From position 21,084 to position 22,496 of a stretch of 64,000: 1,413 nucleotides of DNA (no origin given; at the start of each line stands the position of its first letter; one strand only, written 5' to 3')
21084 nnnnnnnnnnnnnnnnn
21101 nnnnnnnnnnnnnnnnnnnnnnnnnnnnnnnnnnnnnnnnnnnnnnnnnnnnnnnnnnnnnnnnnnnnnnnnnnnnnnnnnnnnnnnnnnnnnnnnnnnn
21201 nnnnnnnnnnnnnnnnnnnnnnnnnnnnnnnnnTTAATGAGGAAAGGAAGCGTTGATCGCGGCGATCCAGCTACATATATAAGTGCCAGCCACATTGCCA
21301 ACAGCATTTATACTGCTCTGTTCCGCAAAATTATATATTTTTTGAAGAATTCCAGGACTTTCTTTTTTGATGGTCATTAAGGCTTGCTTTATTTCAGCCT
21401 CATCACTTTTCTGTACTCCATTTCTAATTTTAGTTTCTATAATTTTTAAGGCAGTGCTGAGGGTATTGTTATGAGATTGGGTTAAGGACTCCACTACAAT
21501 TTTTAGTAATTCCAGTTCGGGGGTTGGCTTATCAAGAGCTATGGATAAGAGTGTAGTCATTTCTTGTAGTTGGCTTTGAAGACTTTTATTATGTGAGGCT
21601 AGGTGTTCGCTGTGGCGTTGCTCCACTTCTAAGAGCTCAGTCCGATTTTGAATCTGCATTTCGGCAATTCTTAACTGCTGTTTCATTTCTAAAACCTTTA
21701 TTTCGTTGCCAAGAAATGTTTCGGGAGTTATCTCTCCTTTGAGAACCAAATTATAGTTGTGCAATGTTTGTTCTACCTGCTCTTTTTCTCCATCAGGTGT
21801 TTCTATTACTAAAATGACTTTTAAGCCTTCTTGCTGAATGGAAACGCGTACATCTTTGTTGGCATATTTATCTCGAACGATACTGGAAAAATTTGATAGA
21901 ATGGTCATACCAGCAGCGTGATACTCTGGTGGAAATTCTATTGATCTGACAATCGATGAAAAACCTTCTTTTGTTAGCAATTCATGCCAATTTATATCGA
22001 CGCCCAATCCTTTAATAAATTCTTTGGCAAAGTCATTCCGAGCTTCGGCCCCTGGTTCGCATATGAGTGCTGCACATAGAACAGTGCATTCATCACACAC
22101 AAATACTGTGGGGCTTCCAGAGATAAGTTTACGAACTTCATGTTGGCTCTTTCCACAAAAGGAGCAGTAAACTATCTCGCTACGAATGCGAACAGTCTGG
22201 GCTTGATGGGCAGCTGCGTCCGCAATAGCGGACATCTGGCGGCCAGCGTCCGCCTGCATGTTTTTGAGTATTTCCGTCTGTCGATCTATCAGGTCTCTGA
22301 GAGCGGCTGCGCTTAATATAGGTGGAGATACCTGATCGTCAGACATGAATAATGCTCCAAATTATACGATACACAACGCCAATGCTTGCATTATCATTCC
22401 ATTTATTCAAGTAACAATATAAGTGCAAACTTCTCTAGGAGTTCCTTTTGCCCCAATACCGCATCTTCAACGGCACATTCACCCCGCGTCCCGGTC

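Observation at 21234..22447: AT-rich foreign gene for a ClpX zinc-binding-domain protein inserted between DUF983 and surf1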

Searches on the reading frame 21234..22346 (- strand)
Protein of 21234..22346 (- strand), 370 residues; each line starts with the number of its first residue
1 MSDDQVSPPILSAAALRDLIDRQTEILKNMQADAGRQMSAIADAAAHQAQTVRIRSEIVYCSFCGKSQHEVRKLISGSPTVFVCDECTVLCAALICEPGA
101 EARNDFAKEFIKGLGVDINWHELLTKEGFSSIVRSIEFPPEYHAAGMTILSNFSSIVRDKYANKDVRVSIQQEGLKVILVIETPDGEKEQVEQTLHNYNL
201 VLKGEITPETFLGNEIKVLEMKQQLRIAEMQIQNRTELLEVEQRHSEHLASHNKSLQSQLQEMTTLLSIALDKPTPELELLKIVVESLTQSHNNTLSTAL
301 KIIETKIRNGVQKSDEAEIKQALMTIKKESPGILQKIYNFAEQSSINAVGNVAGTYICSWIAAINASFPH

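Call 3: search_protein_families(library=pfam, proteins=[window:21234-22346:-], max_evalue=0.1)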
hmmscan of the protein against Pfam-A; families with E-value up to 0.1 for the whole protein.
window:21234-22346:- (370 aa): 2 families
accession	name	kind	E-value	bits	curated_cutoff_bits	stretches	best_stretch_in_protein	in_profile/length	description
PF06689.19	zf-C4_ClpX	-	2.1e-13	50.4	27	1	60-95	2-37/39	ClpX C4-type zinc finger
PF14439.12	Bd3614-deam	-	0.068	13.6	38.5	0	68-100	47-79/113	Bd3614-like deaminase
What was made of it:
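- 22062..22169 (-): ClpX-type C4 zinc-binding domain, aa 60-95. PF06689 E=2.1e-13 (call 3).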

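Call 4: search_protein_families(library=ncbifam, proteins=[window:21234-22346:-], max_evalue=0.1)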
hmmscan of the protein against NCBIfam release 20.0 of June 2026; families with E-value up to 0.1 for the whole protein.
window:21234-22346:- (370 aa): 2 families
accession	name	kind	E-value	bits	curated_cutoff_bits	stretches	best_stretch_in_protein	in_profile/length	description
NF003745.1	PRK05342.1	equivalog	5.7e-09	35.3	359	1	58-101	5-47/418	ATP-dependent Clp protease ATP-binding subunit ClpX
TIGR00382.1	clpX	equivalog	3.6e-08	32.8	370.75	1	54-99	4-48/414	ATP-dependent protease ATP-binding subunit ClpX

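Call 6: search_protein_families(library=padloc, proteins=[window:21234-22346:-], max_evalue=1)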
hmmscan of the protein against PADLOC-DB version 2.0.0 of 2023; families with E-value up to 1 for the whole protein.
window:21234-22346:- (370 aa): 0 families

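Call 7: search_protein_families(library=phrogs, proteins=[window:21234-22346:-], max_evalue=1)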
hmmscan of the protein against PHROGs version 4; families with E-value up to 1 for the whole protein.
window:21234-22346:- (370 aa): 9 families
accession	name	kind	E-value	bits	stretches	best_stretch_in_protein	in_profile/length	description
phrog_6797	-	unknown function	8.4e-13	49.5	1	54-97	59-101/107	-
phrog_12435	-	other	3.5e-09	37.5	1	59-97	6-43/65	protease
phrog_5259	-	unknown function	2.9e-06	27.9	1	58-105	10-59/70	-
phrog_2945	-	unknown function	0.015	16.1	1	56-87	7-38/68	-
phrog_20296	-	unknown function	0.039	15.2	1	60-95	6-43/121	-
phrog_11429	-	unknown function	0.22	12.9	1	131-176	14-59/93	-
phrog_16564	-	unknown function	0.23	12.3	1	18-71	72-121/154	-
phrog_23334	-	unknown function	0.26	12.6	1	285-341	30-85/107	-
phrog_27413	-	unknown function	0.46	11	0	15-55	19-59/257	-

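Call 8: find_homologous_proteins(query=window:21234-22346:-)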
Query window:21234-22346:- (370 aa): 7891 proteins with E <= 0.001 among 8000 candidates; the best 120 are listed.
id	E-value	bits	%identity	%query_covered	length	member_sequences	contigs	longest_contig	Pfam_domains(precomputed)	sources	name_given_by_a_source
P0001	5.4e-92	327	48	84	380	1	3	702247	PF06689.20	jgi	jgi:hypothetical protein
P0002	8.1e-84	300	46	86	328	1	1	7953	PF06689.20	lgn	-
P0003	2.2e-68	249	41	85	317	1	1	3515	PF06689.20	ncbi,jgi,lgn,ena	-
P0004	2.1e-45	174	40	65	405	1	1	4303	-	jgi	jgi:hypothetical protein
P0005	7.0e-34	136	32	85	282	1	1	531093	PF06689.20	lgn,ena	-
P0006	9.0e-34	135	38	66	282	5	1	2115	PF06689.20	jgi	jgi:hypothetical protein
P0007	4.5e-15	74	-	-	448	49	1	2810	PF06689.20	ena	-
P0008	5.2e-15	74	-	-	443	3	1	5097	PF06689.20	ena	-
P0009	7.0e-15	73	-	-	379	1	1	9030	PF06689.20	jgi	-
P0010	7.3e-10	57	78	11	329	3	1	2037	PF07724.21,PF06689.20,PF00004.36,PF05496.19,PF07728.21,PF01078.28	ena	-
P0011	7.8e-10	57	60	15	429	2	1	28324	PF07724.21,PF06689.20,PF00004.36,PF13401.13,PF07728.21,PF01078.28,PF10431.16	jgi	-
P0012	7.9e-10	57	70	11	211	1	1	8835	PF04386.19,PF06689.20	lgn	-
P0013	8.5e-10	57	78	11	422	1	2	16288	PF07724.21,PF06689.20,PF00004.36,PF05496.19,PF07728.21,PF01078.28,PF10431.16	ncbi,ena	-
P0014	9.8e-10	56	78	11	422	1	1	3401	PF07724.21,PF06689.20,PF00004.36,PF05496.19,PF07728.21,PF01078.28,PF10431.16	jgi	-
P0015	1.0e-9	56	78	11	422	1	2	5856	PF07724.21,PF06689.20,PF00004.36,PF05496.19,PF07728.21,PF01078.28,PF10431.16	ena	-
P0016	1.0e-9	56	59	16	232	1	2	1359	PF20066.6,PF06689.20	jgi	jgi:hypothetical protein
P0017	1.3e-9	56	65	13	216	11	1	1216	PF07724.21,PF06689.20,PF00004.36,PF01078.28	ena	-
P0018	1.5e-9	56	62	14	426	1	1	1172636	PF07724.21,PF06689.20,PF00004.36,PF13401.13,PF07728.21,PF10431.16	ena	-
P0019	1.6e-9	56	44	22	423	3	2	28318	PF07724.21,PF06689.20,PF00004.36,PF13401.13,PF05496.19,PF07728.21,PF01078.28,PF10431.16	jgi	jgi:ATP-dependent Clp protease ATP-binding subunit ClpX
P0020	1.6e-9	56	65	13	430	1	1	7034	PF07724.21,PF06689.20,PF00004.36,PF13401.13,PF05496.19,PF07728.21,PF10431.16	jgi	-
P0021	1.6e-9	56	58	15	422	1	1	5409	PF07724.21,PF06689.20,PF00004.36,PF13401.13,PF05496.19,PF07728.21,PF01078.28,PF10431.16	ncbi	-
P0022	1.6e-9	56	73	11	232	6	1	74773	PF20066.6,PF06689.20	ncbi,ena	-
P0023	1.8e-9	56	71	11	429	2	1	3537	PF07724.21,PF06689.20,PF00004.36,PF13401.13,PF07728.21,PF01078.28,PF10431.16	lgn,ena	-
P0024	1.9e-9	55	65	14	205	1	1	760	PF07724.21,PF06689.20,PF00493.30,PF00004.36,PF13401.13,PF05496.19,PF07728.21,PF01078.28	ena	-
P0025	1.9e-9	55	60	16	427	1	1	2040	PF07724.21,PF06689.20,PF00004.36,PF13401.13,PF05496.19,PF07728.21,PF01078.28,PF10431.16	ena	-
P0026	2.2e-9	55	56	16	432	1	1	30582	PF07724.21,PF06689.20,PF00493.30,PF00004.36,PF13401.13,PF05496.19,PF07728.21,PF01078.28,PF10431.16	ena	-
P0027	2.3e-9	55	63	15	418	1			PF07724.21,PF06689.20,PF00493.30,PF00004.36,PF13401.13,PF05496.19,PF07728.21,PF01078.28,PF10431.16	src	-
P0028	2.3e-9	55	67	12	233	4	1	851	PF07724.21,PF06689.20,PF00493.30,PF00004.36,PF13401.13,PF07728.21,PF01078.28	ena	-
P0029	2.3e-9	55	55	16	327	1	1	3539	PF07724.21,PF06689.20,PF00004.36,PF05496.19,PF07728.21,PF01078.28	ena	-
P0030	2.3e-9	55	62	14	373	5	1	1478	PF07724.21,PF06689.20,PF00493.30,PF00004.36,PF05496.19,PF07728.21,PF01078.28,PF10431.16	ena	-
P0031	2.5e-9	55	59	15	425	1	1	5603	PF07724.21,PF06689.20,PF00004.36,PF05496.19,PF07728.21,PF10431.16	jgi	jgi:ATP-dependent Clp protease ATP-binding subunit ClpX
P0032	2.6e-9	55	72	12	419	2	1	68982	PF07724.21,PF06689.20,PF00493.30,PF00004.36,PF05496.19,PF07728.21,PF01078.28,PF10431.16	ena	-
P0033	2.6e-9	55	58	15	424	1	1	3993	PF07724.21,PF06689.20,PF00004.36,PF13401.13,PF05496.19,PF07728.21,PF01078.28,PF10431.16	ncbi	-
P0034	2.6e-9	55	58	15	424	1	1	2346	PF07724.21,PF06689.20,PF00004.36,PF13401.13,PF05496.19,PF07728.21,PF01078.28,PF10431.16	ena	-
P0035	2.6e-9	55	65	13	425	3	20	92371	PF07724.21,PF06689.20,PF00004.36,PF13401.13,PF05496.19,PF07728.21,PF01078.28,PF10431.16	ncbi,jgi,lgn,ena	jgi:ATP-dependent Clp protease ATP-binding subunit ClpX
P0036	2.7e-9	55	65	14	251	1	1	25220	PF07724.21,PF06689.20,PF00493.30,PF00004.36,PF13401.13,PF05496.19,PF07728.21,PF01078.28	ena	-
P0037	2.7e-9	55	78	10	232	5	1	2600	PF20066.6,PF06689.20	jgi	jgi:ClpX C4-type zinc finger/Glyoxalase superfamily protein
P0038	2.9e-9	55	68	13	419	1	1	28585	PF07724.21,PF06689.20,PF00004.36,PF07728.21,PF01078.28,PF10431.16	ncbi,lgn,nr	ncbi:MAG: ATP-dependent Clp protease ATP-binding subunit ClpX [Alphaproteobacteria bacterium]|nr:ATP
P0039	2.9e-9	55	63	13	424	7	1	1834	PF07724.21,PF06689.20,PF00004.36,PF13401.13,PF05496.19,PF07728.21,PF10431.16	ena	-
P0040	3.0e-9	55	63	14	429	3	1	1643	PF07724.21,PF06689.20,PF00004.36,PF13401.13,PF07728.21,PF01078.28,PF10431.16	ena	-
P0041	3.0e-9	55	65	13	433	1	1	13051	PF07724.21,PF06689.20,PF00493.30,PF00004.36,PF13401.13,PF05496.19,PF07728.21,PF01078.28,PF10431.16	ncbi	-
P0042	3.1e-9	55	53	17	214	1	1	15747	PF07724.21,PF06689.20,PF00004.36,PF01078.28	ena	-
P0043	3.1e-9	55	63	14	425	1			PF07724.21,PF06689.20,PF00004.36,PF13401.13,PF05496.19,PF07728.21,PF01078.28,PF10431.16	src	-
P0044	3.1e-9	55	66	14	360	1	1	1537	PF07724.21,PF06689.20,PF00493.30,PF00004.36,PF13401.13,PF05496.19,PF07728.21,PF01078.28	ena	-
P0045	3.1e-9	55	64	14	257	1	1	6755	PF07724.21,PF06689.20,PF00004.36,PF13401.13,PF05496.19,PF07728.21,PF01078.28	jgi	jgi:endopeptidase Clp ATP-binding regulatory subunit (clpX)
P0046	3.2e-9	55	61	15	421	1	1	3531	PF07724.21,PF06689.20,PF00493.30,PF00004.36,PF13401.13,PF05496.19,PF07728.21,PF01078.28,PF10431.16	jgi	-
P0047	3.2e-9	55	65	13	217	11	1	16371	PF07724.21,PF06689.20,PF00493.30,PF00004.36,PF13401.13,PF05496.19,PF07728.21,PF01078.28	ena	-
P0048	3.4e-9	55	60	14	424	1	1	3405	PF07724.21,PF06689.20,PF00004.36,PF13401.13,PF05496.19,PF07728.21,PF10431.16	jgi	jgi:ATP-dependent Clp protease ATP-binding subunit ClpX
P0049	3.4e-9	55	63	15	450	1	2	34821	PF07724.21,PF06689.20,PF00004.36,PF13401.13,PF07728.21,PF01078.28,PF10431.16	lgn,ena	-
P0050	3.5e-9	55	65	13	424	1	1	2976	PF07724.21,PF06689.20,PF00004.36,PF05496.19,PF10431.16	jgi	-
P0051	3.5e-9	55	66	14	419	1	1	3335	PF07724.21,PF06689.20,PF00004.36,PF13401.13,PF05496.19,PF07728.21,PF01078.28,PF10431.16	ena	-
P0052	3.5e-9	55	64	14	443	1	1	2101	PF07724.21,PF06689.20,PF00004.36,PF13401.13,PF05496.19,PF07728.21,PF01078.28,PF10431.16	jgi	jgi:ATP-dependent Clp protease ATP-binding subunit ClpX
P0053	3.5e-9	55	63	13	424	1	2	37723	PF07724.21,PF06689.20,PF00004.36,PF13401.13,PF05496.19,PF07728.21,PF10431.16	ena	-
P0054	3.5e-9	55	65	13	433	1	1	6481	PF07724.21,PF06689.20,PF00493.30,PF00004.36,PF13401.13,PF05496.19,PF07728.21,PF01078.28,PF10431.16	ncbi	-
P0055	3.8e-9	54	54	15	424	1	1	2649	PF07724.21,PF06689.20,PF00004.36,PF13401.13,PF05496.19,PF14532.13,PF07728.21,PF01078.28,PF10431.16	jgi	-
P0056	3.8e-9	54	66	14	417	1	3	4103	PF07724.21,PF06689.20,PF00004.36,PF05496.19,PF07728.21,PF01078.28,PF10431.16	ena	-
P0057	3.9e-9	54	67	12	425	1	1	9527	PF07724.21,PF06689.20,PF00004.36,PF13401.13,PF05496.19,PF07728.21,PF01078.28,PF10431.16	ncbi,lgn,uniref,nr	ncbi:ATP-dependent Clp protease ATP-binding subunit ClpX [Solemya elarraichensis gill symbiont]|unir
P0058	3.9e-9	54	67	12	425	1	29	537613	PF07724.21,PF06689.20,PF00004.36,PF13401.13,PF05496.19,PF07728.21,PF01078.28,PF10431.16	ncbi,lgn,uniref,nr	ncbi:ATP-dependent Clp protease ATP-binding subunit ClpX [Solemya velum gill symbiont]|uniref:ATP-de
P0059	3.9e-9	54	67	12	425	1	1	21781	PF07724.21,PF06689.20,PF00004.36,PF13401.13,PF05496.19,PF07728.21,PF01078.28,PF10431.16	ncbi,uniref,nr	ncbi:ATP-dependent Clp protease ATP-binding subunit ClpX [Solemya velum gill symbiont]|uniref:ATP-de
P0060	3.9e-9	54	67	13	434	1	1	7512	PF07724.21,PF06689.20,PF00004.36,PF13401.13,PF05496.19,PF07728.21,PF01078.28,PF10431.16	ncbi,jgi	-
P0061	3.9e-9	54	67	12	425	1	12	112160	PF07724.21,PF06689.20,PF00004.36,PF13401.13,PF05496.19,PF07728.21,PF01078.28,PF10431.16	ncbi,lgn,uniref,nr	ncbi:ATP-dependent Clp protease ATP-binding subunit ClpX [Solemya velum gill symbiont]|uniref:ATP-de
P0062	3.9e-9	54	67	12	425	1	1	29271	PF07724.21,PF06689.20,PF00004.36,PF13401.13,PF05496.19,PF07728.21,PF01078.28,PF10431.16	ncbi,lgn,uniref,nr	ncbi:ATP-dependent protease ATP-binding subunit ClpX [Solemya velum gill symbiont]|uniref:ATP-depend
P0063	3.9e-9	54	65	13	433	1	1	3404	PF07724.21,PF06689.20,PF00004.36,PF13401.13,PF05496.19,PF07728.21,PF01078.28,PF10431.16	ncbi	-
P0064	4.0e-9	54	66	13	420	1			PF07724.21,PF06689.20,PF00004.36,PF13401.13,PF07728.21,PF01078.28,PF10431.16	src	-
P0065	4.0e-9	54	65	13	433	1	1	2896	PF07724.21,PF06689.20,PF00493.30,PF00004.36,PF13401.13,PF05496.19,PF07728.21,PF01078.28,PF10431.16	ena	-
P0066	4.0e-9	54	70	12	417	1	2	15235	PF07724.21,PF06689.20,PF00493.30,PF00004.36,PF13401.13,PF05496.19,PF07728.21,PF01078.28,PF10431.16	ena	-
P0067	4.0e-9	54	53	16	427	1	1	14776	PF07724.21,PF06689.20,PF00004.36,PF13401.13,PF05496.19,PF07728.21,PF10431.16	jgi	-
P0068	4.0e-9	54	49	18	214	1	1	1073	PF00158.33,PF07724.21,PF06689.20,PF00004.36,PF07728.21,PF01078.28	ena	-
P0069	4.0e-9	54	65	13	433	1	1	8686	PF07724.21,PF06689.20,PF00493.30,PF00004.36,PF13401.13,PF05496.19,PF07728.21,PF01078.28,PF10431.16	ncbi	-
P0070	4.1e-9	54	65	13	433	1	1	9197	PF07724.21,PF06689.20,PF00493.30,PF00004.36,PF13401.13,PF05496.19,PF07728.21,PF01078.28,PF10431.16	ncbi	-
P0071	4.1e-9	54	67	13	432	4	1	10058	PF07724.21,PF06689.20,PF00004.36,PF13401.13,PF05496.19,PF07728.21,PF01078.28,PF10431.16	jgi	jgi:ATP-dependent Clp protease ATP-binding subunit ClpX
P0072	4.2e-9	54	67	13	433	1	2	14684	PF07724.21,PF06689.20,PF00004.36,PF13401.13,PF05496.19,PF07728.21,PF01078.28,PF10431.16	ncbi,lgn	ncbi:MAG: ATP-dependent Clp protease ATP-binding subunit ClpX [Acidiferrobacterales bacterium]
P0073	4.2e-9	54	65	13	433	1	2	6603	PF07724.21,PF06689.20,PF00493.30,PF00004.36,PF13401.13,PF05496.19,PF07728.21,PF01078.28,PF10431.16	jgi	-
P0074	4.2e-9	54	65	13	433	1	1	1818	PF07724.21,PF06689.20,PF00493.30,PF00004.36,PF13401.13,PF05496.19,PF07728.21,PF01078.28,PF10431.16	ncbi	-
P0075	4.3e-9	54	57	15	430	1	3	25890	PF07724.21,PF06689.20,PF00004.36,PF13401.13,PF07728.21,PF01078.28,PF10431.16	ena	-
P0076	4.3e-9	54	65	13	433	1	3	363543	PF07724.21,PF06689.20,PF00493.30,PF00004.36,PF13401.13,PF05496.19,PF07728.21,PF01078.28,PF10431.16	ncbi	-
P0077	4.3e-9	54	65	14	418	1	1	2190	PF07724.21,PF06689.20,PF00004.36,PF13401.13,PF05496.19,PF07728.21,PF01078.28,PF10431.16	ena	-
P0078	4.3e-9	54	-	-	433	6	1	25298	PF07724.21,PF06689.20,PF00493.30,PF00004.36,PF13401.13,PF05496.19,PF07728.21,PF01078.28,PF10431.16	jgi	jgi:ATP-dependent Clp protease ATP-binding subunit ClpX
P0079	4.3e-9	54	65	13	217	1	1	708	PF07724.21,PF06689.20,PF00004.36,PF07728.21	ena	-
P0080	4.4e-9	54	68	13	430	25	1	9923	PF07724.21,PF06689.20,PF00004.36,PF13401.13,PF05496.19,PF07728.21,PF01078.28,PF10431.16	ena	-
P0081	4.4e-9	54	65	13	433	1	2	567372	PF07724.21,PF06689.20,PF00493.30,PF00004.36,PF13401.13,PF05496.19,PF07728.21,PF01078.28,PF10431.16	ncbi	-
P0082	4.4e-9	54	67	14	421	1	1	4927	PF07724.21,PF06689.20,PF00493.30,PF00004.36,PF13401.13,PF05496.19,PF07728.21,PF01078.28,PF10431.16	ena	-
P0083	4.4e-9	54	58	14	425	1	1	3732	PF07724.21,PF06689.20,PF00004.36,PF13401.13,PF05496.19,PF07728.21,PF10431.16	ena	-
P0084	4.5e-9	54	65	14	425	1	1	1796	PF07724.21,PF06689.20,PF00493.30,PF00004.36,PF13401.13,PF05496.19,PF07728.21,PF01078.28,PF10431.16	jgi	-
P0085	4.5e-9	54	67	14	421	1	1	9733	PF07724.21,PF06689.20,PF00493.30,PF00004.36,PF13401.13,PF05496.19,PF07728.21,PF01078.28,PF10431.16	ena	-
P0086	4.5e-9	54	67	14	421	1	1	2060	PF07724.21,PF06689.20,PF00493.30,PF00004.36,PF13401.13,PF05496.19,PF07728.21,PF01078.28,PF10431.16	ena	-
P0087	4.5e-9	54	67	13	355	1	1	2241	PF07724.21,PF06689.20,PF00493.30,PF00004.36,PF13401.13,PF07728.21,PF01078.28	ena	-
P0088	4.5e-9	54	58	14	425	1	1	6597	PF07724.21,PF06689.20,PF00004.36,PF13401.13,PF05496.19,PF07728.21,PF10431.16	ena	-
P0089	4.6e-9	54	65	13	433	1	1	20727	PF07724.21,PF06689.20,PF00493.30,PF00004.36,PF13401.13,PF05496.19,PF07728.21,PF01078.28,PF10431.16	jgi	-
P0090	4.6e-9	54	63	13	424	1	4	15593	PF07724.21,PF06689.20,PF00004.36,PF13401.13,PF05496.19,PF07728.21,PF10431.16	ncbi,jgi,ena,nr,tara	ncbi:MAG: ATP-dependent Clp protease ATP-binding subunit ClpX [Acidiferrobacteraceae bacterium]|nr:A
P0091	4.6e-9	54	-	-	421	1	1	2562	PF07724.21,PF06689.20,PF00493.30,PF00004.36,PF13401.13,PF05496.19,PF07728.21,PF01078.28,PF10431.16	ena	-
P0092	4.6e-9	54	65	13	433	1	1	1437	PF07724.21,PF06689.20,PF00493.30,PF00004.36,PF13401.13,PF05496.19,PF07728.21,PF01078.28,PF10431.16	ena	-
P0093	4.6e-9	54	-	-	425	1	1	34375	PF07724.21,PF06689.20,PF00004.36,PF13401.13,PF05496.19,PF07728.21,PF10431.16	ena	-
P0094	4.6e-9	54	58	14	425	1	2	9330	PF07724.21,PF06689.20,PF00004.36,PF13401.13,PF05496.19,PF07728.21,PF10431.16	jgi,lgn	-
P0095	4.6e-9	54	60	14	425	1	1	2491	PF07724.21,PF06689.20,PF00004.36,PF13401.13,PF05496.19,PF07728.21,PF10431.16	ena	-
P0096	4.6e-9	54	58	14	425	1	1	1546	PF07724.21,PF06689.20,PF00004.36,PF13401.13,PF05496.19,PF07728.21,PF10431.16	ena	-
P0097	4.6e-9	54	58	14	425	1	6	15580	PF07724.21,PF06689.20,PF00004.36,PF13401.13,PF05496.19,PF07728.21,PF10431.16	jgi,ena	-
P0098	4.6e-9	54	58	14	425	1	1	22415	PF07724.21,PF06689.20,PF00004.36,PF13401.13,PF05496.19,PF07728.21,PF10431.16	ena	-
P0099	4.6e-9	54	67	14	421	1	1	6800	PF07724.21,PF06689.20,PF00493.30,PF00004.36,PF13401.13,PF05496.19,PF07728.21,PF01078.28,PF10431.16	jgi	-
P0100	4.6e-9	54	67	14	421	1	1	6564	PF07724.21,PF06689.20,PF00493.30,PF00004.36,PF13401.13,PF05496.19,PF07728.21,PF01078.28,PF10431.16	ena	-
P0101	4.6e-9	54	75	11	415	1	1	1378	PF07724.21,PF06689.20,PF00004.36,PF05496.19,PF14532.13,PF07728.21,PF01078.28,PF10431.16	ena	-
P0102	4.6e-9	54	58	14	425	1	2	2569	PF07724.21,PF06689.20,PF00004.36,PF13401.13,PF05496.19,PF07728.21,PF10431.16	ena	-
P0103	4.6e-9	54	58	14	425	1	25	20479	PF07724.21,PF06689.20,PF00004.36,PF13401.13,PF05496.19,PF07728.21,PF10431.16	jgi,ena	jgi:ATP-dependent Clp protease ATP-binding subunit ClpX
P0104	4.6e-9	54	65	13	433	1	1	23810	PF07724.21,PF06689.20,PF00493.30,PF00004.36,PF13401.13,PF05496.19,PF07728.21,PF01078.28,PF10431.16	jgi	jgi:ATP-dependent Clp protease ATP-binding subunit ClpX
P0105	4.6e-9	54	60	14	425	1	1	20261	PF07724.21,PF06689.20,PF00004.36,PF13401.13,PF05496.19,PF07728.21,PF10431.16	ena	-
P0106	4.6e-9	54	58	14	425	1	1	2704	PF07724.21,PF06689.20,PF00004.36,PF13401.13,PF05496.19,PF07728.21,PF10431.16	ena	-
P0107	4.7e-9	54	58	14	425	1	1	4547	PF07724.21,PF06689.20,PF00004.36,PF13401.13,PF05496.19,PF07728.21,PF10431.16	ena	-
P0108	4.7e-9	54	73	11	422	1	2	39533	PF07724.21,PF06689.20,PF00004.36,PF05496.19,PF07728.21,PF01078.28,PF10431.16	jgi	jgi:ATP-dependent Clp protease ATP-binding subunit ClpX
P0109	4.7e-9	54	67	14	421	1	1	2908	PF07724.21,PF06689.20,PF00493.30,PF00004.36,PF13401.13,PF05496.19,PF07728.21,PF01078.28,PF10431.16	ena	-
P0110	4.7e-9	54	60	14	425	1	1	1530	PF07724.21,PF06689.20,PF00004.36,PF13401.13,PF05496.19,PF07728.21,PF10431.16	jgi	jgi:ATP-dependent Clp protease ATP-binding subunit ClpX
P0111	4.7e-9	54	66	14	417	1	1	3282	PF07724.21,PF06689.20,PF00493.30,PF00004.36,PF05496.19,PF07728.21,PF01078.28,PF10431.16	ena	-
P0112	4.7e-9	54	58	15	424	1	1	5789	PF07724.21,PF06689.20,PF00004.36,PF13401.13,PF05496.19,PF07728.21,PF01078.28,PF10431.16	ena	-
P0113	4.7e-9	54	63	14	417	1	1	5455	PF07724.21,PF06689.20,PF00004.36,PF05496.19,PF07728.21,PF01078.28,PF10431.16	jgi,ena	-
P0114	4.7e-9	54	69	12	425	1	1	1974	PF07724.21,PF06689.20,PF00004.36,PF13401.13,PF05496.19,PF07728.21,PF01078.28,PF10431.16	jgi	jgi:ATP-dependent Clp protease ATP-binding subunit ClpX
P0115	4.8e-9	54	68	11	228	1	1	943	PF20066.6,PF06689.20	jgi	-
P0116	4.8e-9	54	58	14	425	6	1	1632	PF07724.21,PF06689.20,PF00004.36,PF13401.13,PF05496.19,PF07728.21,PF10431.16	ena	-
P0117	4.8e-9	54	67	14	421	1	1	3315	PF07724.21,PF06689.20,PF00493.30,PF00004.36,PF13401.13,PF05496.19,PF07728.21,PF01078.28,PF10431.16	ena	-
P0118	4.8e-9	54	60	14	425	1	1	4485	PF07724.21,PF06689.20,PF00004.36,PF13401.13,PF05496.19,PF07728.21,PF10431.16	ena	-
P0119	4.9e-9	54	-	-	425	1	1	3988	PF07724.21,PF06689.20,PF00004.36,PF13401.13,PF05496.19,PF07728.21,PF10431.16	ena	-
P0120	4.9e-9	54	74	11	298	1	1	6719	PF06689.20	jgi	jgi:hypothetical protein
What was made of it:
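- Other ZBD fusions without AAA+ exist, including an SspB-ZBD fusion (P0012) and glyoxalase-like-ZBD proteins (call 8).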
